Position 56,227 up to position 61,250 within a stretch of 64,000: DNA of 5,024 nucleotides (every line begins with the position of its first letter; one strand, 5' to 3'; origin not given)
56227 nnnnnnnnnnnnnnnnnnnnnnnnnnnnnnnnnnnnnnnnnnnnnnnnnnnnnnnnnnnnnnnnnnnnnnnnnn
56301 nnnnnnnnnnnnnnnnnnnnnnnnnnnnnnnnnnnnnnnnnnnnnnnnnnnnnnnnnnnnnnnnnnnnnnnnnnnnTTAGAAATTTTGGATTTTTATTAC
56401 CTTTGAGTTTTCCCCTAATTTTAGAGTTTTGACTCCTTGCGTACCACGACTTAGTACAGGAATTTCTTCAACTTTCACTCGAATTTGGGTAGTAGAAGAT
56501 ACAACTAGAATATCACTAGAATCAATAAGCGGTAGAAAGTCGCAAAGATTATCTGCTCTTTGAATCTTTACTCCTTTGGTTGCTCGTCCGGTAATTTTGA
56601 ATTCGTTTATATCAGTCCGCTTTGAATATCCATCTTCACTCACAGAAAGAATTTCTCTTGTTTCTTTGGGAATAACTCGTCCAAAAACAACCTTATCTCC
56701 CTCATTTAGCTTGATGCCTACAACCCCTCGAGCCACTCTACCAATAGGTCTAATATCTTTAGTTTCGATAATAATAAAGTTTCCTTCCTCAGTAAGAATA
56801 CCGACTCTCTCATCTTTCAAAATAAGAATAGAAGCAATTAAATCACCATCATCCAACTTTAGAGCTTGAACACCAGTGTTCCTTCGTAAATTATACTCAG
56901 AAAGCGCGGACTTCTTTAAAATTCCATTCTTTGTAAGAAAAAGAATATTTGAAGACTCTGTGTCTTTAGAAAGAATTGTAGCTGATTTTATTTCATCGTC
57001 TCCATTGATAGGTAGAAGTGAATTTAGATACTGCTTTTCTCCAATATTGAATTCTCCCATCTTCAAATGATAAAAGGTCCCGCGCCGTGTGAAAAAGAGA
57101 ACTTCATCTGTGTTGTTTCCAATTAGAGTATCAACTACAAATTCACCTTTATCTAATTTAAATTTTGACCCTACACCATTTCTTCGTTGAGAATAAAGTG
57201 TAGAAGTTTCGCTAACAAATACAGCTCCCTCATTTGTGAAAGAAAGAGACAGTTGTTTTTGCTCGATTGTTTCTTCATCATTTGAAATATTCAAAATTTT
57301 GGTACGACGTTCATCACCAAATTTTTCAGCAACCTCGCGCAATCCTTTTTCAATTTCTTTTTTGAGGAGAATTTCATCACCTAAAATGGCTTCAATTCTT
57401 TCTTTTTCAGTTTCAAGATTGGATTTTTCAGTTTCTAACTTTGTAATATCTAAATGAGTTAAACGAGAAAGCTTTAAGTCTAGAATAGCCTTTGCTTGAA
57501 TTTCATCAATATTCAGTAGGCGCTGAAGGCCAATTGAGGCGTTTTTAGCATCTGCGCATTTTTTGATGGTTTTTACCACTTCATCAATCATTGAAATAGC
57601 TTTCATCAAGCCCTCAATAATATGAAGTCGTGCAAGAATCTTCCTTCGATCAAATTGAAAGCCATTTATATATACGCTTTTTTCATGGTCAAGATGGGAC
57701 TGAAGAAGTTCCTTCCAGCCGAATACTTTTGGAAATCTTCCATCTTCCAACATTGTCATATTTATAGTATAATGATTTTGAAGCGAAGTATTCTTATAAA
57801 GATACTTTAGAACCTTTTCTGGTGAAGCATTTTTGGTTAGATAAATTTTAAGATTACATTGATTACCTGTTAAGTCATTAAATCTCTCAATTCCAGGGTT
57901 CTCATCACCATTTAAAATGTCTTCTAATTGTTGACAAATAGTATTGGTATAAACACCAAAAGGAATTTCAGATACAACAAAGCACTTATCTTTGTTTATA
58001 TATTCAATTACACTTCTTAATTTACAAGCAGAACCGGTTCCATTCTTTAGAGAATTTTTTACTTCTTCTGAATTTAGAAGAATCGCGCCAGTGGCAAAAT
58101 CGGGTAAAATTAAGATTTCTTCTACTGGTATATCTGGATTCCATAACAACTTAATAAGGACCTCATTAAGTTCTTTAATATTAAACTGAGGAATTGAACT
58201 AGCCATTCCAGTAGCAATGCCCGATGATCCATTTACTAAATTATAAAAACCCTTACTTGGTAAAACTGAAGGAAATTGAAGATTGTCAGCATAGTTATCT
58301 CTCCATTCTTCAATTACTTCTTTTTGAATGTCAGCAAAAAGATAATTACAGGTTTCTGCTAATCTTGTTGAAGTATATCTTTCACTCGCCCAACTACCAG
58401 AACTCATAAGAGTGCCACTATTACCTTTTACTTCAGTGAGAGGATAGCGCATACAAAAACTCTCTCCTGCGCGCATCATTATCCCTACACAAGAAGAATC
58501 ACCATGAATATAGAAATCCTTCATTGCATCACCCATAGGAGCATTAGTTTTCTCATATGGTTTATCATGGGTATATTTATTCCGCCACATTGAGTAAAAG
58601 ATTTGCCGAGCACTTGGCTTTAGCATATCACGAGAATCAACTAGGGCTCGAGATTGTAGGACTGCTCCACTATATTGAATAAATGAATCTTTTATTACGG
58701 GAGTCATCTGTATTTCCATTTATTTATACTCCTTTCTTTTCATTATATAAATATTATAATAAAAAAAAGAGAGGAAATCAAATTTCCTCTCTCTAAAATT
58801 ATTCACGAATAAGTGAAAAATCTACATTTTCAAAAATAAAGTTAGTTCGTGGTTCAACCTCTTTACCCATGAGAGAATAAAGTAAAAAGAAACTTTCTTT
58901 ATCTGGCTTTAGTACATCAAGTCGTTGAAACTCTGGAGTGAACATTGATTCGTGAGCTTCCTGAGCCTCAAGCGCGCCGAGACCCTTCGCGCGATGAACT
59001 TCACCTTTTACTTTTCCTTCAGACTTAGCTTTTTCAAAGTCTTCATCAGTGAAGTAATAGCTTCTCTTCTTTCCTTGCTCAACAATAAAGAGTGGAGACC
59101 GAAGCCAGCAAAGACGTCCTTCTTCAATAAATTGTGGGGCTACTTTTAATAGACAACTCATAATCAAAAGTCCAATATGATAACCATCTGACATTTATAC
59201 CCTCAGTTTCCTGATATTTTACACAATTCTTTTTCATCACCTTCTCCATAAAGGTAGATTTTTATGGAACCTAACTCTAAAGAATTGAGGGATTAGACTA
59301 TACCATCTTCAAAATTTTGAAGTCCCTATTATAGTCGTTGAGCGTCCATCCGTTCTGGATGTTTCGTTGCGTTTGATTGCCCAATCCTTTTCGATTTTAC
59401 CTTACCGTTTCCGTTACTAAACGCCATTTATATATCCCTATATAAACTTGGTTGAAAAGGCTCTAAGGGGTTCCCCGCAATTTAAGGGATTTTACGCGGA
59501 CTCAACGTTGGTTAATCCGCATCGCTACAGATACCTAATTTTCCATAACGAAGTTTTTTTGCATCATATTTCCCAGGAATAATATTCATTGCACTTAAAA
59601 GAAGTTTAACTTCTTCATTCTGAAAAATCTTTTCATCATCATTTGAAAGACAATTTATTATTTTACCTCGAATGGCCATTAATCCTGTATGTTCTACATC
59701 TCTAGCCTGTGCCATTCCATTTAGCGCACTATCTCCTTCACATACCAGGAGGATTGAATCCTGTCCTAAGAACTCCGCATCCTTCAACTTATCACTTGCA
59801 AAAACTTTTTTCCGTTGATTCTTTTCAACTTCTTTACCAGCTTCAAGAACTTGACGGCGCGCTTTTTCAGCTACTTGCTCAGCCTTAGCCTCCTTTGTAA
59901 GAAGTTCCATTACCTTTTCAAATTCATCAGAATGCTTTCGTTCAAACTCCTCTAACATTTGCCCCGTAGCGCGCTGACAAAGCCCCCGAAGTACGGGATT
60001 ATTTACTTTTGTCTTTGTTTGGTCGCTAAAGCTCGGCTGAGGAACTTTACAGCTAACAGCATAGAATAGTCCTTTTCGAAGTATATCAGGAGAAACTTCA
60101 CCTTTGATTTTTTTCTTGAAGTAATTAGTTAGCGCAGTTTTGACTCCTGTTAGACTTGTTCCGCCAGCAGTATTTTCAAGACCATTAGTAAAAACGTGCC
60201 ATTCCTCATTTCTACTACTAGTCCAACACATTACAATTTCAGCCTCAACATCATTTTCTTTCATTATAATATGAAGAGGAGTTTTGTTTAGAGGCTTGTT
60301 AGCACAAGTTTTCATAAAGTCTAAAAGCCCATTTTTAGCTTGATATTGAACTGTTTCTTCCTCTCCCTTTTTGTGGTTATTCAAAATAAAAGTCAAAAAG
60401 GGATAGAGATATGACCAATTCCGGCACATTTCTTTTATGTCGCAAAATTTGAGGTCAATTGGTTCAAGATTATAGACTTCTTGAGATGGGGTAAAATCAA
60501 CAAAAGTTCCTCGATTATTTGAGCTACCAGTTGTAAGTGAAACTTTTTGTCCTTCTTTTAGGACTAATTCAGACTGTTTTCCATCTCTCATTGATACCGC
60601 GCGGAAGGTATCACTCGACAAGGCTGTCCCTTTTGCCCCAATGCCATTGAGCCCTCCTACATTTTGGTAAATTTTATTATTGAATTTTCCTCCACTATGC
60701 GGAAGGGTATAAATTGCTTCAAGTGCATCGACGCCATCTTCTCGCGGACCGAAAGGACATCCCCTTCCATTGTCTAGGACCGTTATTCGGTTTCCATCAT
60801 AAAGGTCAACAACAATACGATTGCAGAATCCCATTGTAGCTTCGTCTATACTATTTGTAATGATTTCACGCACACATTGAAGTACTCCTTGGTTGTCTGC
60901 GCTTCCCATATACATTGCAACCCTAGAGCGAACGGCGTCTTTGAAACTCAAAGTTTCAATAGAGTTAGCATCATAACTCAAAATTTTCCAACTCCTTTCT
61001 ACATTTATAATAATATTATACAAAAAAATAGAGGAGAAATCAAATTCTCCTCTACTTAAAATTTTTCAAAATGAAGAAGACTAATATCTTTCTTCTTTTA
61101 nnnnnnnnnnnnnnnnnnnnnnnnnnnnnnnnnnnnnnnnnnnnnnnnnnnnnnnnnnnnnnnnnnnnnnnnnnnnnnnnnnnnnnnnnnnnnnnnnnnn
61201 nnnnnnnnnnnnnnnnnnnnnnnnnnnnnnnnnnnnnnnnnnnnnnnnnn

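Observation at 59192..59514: ORF-less group I intron splitting the GyrB-like topoisomerase gene inside the Toprim DxD motif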

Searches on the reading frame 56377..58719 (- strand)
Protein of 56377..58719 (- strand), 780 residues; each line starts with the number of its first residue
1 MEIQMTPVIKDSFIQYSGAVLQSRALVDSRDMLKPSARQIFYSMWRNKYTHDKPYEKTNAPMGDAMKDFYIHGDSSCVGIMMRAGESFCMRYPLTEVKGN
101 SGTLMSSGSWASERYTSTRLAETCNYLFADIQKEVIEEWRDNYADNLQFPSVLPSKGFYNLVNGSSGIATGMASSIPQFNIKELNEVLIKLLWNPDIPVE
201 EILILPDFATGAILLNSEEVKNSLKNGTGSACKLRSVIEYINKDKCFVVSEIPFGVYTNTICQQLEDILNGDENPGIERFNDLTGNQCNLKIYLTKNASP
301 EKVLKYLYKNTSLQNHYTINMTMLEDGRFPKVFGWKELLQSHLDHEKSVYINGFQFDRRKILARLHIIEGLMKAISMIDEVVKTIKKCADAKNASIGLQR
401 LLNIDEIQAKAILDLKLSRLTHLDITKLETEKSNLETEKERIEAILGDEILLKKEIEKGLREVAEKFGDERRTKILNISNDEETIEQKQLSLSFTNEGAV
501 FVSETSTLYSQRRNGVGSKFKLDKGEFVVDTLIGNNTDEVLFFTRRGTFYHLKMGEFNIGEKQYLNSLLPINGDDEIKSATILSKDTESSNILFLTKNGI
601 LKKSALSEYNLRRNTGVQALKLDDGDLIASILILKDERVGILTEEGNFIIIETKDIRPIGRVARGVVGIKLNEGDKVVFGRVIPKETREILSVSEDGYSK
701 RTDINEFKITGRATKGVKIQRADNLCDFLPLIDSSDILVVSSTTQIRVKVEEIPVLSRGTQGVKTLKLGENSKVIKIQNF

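Call 5: search_protein_families(library=pfam, proteins=[window:56377-58719:-], max_evalue=0.01)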
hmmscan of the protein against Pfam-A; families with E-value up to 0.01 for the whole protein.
window:56377-58719:- (780 aa): 2 families
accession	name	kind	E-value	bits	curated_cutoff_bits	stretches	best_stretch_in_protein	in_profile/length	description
PF00521.26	DNA_topoisoIV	-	2e-97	327.2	31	1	24-458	1-429/432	DNA gyrase/topoisomerase IV, subunit A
PF03989.18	DNA_gyraseA_C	-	1.7e-39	133.4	27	4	641-683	5-47/48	DNA gyrase C-terminal domain, beta-propeller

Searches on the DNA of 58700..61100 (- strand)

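Call 4: search_rna_families(source=window, start=59100, end=59620, threshold=evalue, max_evalue=10, show_alignments=5)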
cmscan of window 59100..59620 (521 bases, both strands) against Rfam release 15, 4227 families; matches with E-value up to 10: 3.
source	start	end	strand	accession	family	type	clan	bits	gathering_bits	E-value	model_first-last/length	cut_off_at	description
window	59275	59557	-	RF00028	Intron_gpI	Intron;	-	40.9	50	4.5e-09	1-253/253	no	Group I catalytic intron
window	59191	59302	+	RF01402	STnc150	Gene; sRNA;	-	11.6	60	4.8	1-267/267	no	STnc150 Hfq binding RNA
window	59201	59244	-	RF01139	sR2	Gene; snRNA; snoRNA; CD-box;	-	11.5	42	5.8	1-57/57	no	Small nucleolar RNA sR2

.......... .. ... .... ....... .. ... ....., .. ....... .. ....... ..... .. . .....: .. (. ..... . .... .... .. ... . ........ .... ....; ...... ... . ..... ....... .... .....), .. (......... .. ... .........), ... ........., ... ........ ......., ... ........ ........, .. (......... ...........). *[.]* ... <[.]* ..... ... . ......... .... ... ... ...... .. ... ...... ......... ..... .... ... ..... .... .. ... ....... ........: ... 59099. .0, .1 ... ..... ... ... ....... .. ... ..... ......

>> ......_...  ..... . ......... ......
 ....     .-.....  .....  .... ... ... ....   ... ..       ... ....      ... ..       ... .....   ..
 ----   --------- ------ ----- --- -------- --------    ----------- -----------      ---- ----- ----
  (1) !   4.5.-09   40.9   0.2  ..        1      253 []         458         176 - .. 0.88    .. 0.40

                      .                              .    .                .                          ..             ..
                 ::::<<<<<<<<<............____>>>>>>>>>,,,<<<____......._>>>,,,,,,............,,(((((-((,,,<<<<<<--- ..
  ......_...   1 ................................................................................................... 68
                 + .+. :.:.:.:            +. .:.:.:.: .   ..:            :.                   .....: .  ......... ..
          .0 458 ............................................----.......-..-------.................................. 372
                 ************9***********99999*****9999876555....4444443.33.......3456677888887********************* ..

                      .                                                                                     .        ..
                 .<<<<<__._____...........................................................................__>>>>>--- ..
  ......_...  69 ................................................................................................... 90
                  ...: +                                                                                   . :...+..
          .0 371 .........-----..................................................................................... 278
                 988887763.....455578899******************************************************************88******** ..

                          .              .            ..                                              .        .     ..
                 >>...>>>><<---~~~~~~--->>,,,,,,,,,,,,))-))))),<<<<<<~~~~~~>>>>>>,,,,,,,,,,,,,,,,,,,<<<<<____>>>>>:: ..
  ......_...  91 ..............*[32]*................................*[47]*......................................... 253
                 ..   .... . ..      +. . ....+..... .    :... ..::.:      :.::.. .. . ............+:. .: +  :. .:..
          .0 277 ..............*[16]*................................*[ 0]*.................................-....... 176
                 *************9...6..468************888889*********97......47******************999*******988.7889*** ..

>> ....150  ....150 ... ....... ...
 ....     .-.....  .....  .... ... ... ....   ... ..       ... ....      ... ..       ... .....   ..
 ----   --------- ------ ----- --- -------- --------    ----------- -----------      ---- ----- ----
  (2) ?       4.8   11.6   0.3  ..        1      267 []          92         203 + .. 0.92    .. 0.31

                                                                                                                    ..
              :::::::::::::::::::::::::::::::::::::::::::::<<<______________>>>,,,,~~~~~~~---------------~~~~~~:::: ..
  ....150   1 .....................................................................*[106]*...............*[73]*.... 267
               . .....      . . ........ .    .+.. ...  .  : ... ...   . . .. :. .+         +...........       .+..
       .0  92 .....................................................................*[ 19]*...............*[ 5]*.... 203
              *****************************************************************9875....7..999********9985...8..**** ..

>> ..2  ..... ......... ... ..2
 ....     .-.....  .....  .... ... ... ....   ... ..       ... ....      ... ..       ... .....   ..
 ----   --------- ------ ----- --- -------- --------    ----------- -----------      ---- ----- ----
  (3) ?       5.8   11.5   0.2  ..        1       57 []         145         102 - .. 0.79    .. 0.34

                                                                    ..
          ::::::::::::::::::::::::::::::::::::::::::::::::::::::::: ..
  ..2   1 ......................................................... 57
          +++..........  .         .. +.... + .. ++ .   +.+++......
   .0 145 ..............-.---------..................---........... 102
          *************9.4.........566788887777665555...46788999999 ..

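Call 6: search_dna_similar(query=window:58700-61100:-, collection=phages, mode=near, max_rows=30)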
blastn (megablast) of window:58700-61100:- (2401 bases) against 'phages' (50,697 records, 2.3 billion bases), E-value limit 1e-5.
No match.

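Call 8: search_dna_similar(query=window:59150-59560:-, collection=phages, mode=distant, max_rows=30, max_evalue=0.01)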
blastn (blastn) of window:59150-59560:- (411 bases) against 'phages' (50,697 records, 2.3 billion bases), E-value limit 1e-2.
Records with a match: 44; places in all: 45; records where one place covers at least 80% of the query: 0.
Best place of each record, by identity: 90-95% 5; 80-90% 6; 60-80% 33.
By first word of the organism name: Bacillus 25; Prevotella 9; Enterococcus 4; Bacteriophage 3; Staphylococcus 2; Enterocloster 1.
By host as written in the record: Bacillus subtilis 11; Prevotella sp. 9; - 3; Bacillus subtilis subsp. subtilis 168 2; Bacillus subtilis KACC 17797 2; Bacillus subtilis G24 2; Bacillus licheniformis KKP_3373 2; Bacillus licheniformis KKP_3876 2; and 10 more.
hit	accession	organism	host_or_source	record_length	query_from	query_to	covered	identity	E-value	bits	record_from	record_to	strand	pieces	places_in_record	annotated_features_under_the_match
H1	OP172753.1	Enterocloster phage CB457P1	Enterocloster bolteae DA457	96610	77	233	38%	71.9%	7e-11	73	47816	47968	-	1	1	none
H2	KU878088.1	Bacillus phage AR9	Bacillus subtilis subsp. subtilis 168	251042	43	198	38%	70.9%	4e-8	65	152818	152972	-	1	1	DNA-directed RNA polymerase beta subunit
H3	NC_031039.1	Bacillus phage AR9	Bacillus subtilis subsp. subtilis 168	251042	43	198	38%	70.9%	4e-8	65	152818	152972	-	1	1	RNA polymerase beta subunit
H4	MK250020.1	Prevotella phage Lak-B1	Prevotella sp.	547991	74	230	38%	68.9%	6e-5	54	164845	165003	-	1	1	record has no annotation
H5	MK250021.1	Prevotella phage Lak-B2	Prevotella sp.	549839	74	230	38%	68.9%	6e-5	54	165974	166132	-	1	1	record has no annotation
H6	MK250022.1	Prevotella phage Lak-B3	Prevotella sp.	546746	74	230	38%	68.9%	6e-5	54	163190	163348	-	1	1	record has no annotation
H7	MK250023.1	Prevotella phage Lak-B4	Prevotella sp.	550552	74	230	38%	68.9%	6e-5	54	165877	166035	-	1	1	record has no annotation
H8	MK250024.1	Prevotella phage Lak-B5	Prevotella sp.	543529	74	230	38%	68.9%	6e-5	54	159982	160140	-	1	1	record has no annotation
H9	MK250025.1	Prevotella phage Lak-B6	Prevotella sp.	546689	74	230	38%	68.9%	6e-5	54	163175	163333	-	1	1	record has no annotation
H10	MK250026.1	Prevotella phage Lak-B7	Prevotella sp.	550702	74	230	38%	68.9%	6e-5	54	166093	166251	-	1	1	record has no annotation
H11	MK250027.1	Prevotella phage Lak-B8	Prevotella sp.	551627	74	230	38%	68.9%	6e-5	54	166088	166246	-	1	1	record has no annotation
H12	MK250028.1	Prevotella phage Lak-B9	Prevotella sp.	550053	74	230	38%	68.9%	6e-5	54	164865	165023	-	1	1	record has no annotation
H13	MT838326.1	Bacteriophage sp.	human fecal samples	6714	79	229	37%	69.2%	2e-4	52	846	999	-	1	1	record has no annotation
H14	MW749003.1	Bacillus phage vB_BspM_Internexus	Bacillus sp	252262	56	198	35%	71.7%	1e-8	67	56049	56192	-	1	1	hypothetical protein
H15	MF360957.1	Bacillus phage PBS1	Bacillus subtilis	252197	56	198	35%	71.7%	1e-8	67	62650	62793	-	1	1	none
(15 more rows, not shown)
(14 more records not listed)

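Call 10: get_annotated_region(hit=H1, flank=2500)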
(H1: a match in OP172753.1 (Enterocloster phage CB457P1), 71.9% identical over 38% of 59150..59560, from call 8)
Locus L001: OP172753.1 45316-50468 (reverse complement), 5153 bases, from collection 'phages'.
description: Enterocloster phage CB457P1, complete genome.
organism: Enterocloster phage CB457P1 (NCBI taxid 2968631)
taxonomy: Viruses; Duplodnaviria; Heunggongvirae; Uroviricota; Caudoviricetes
host: Enterocloster bolteae DA457; source: municipal sewage; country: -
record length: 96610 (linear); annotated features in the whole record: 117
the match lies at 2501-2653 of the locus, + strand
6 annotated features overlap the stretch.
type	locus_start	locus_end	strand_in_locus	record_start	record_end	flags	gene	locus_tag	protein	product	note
CDS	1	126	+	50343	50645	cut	-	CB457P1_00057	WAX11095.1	hypothetical protein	-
CDS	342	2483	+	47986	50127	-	nrdD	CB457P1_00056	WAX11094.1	anaerobic ribonucleoside-triphosphate reductase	-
CDS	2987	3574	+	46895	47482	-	-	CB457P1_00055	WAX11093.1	hypothetical protein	-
CDS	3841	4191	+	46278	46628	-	-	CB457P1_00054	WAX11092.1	hypothetical protein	-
CDS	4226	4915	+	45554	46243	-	dut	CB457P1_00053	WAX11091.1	deoxyuridine 5'-triphosphate nucleotidohydrolase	-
CDS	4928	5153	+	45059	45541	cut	-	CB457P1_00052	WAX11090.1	hypothetical protein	-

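Call 11: get_annotated_region(hit=H2, flank=2000)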
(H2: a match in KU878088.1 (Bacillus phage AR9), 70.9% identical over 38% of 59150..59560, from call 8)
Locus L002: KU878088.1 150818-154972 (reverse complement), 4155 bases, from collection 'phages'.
description: Bacillus phage AR9, complete genome.
organism: Bacillus phage AR9 (NCBI taxid 1815509)
taxonomy: Viruses; Duplodnaviria; Heunggongvirae; Uroviricota; Caudoviricetes; Takahashivirus; Takahashivirus PBS1
host: Bacillus subtilis subsp. subtilis 168; source: -; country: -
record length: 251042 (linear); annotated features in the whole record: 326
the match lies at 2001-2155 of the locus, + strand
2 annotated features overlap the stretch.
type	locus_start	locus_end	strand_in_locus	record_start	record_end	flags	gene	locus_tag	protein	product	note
CDS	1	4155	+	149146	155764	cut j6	-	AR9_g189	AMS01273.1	DNA-directed RNA polymerase beta subunit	DNA-directed RNA polymerase beta subunit, N-terminus; virion RNAP subunit; pfam00562 - RNA polymerase Rpb2, domain 6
CDS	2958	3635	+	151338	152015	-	-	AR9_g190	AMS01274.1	HNH homing endonuclease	contains DNA-binding AP2 domain; pfam00847 - AP2 domain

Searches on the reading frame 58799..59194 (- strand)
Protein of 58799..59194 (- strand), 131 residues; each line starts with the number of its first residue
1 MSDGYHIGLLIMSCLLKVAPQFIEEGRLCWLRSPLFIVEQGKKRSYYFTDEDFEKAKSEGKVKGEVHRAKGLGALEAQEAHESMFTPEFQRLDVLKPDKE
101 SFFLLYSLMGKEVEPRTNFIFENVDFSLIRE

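Call 5: search_protein_families(library=pfam, proteins=[window:58799-59194:-], max_evalue=0.01)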
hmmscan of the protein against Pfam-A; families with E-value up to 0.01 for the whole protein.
window:58799-59194:- (131 aa): 1 family
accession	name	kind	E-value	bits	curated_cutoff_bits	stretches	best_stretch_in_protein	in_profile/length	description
PF00986.26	DNA_gyraseB_C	-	4.9e-06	27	29.8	1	63-120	3-62/63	DNA gyrase B subunit, carboxyl terminus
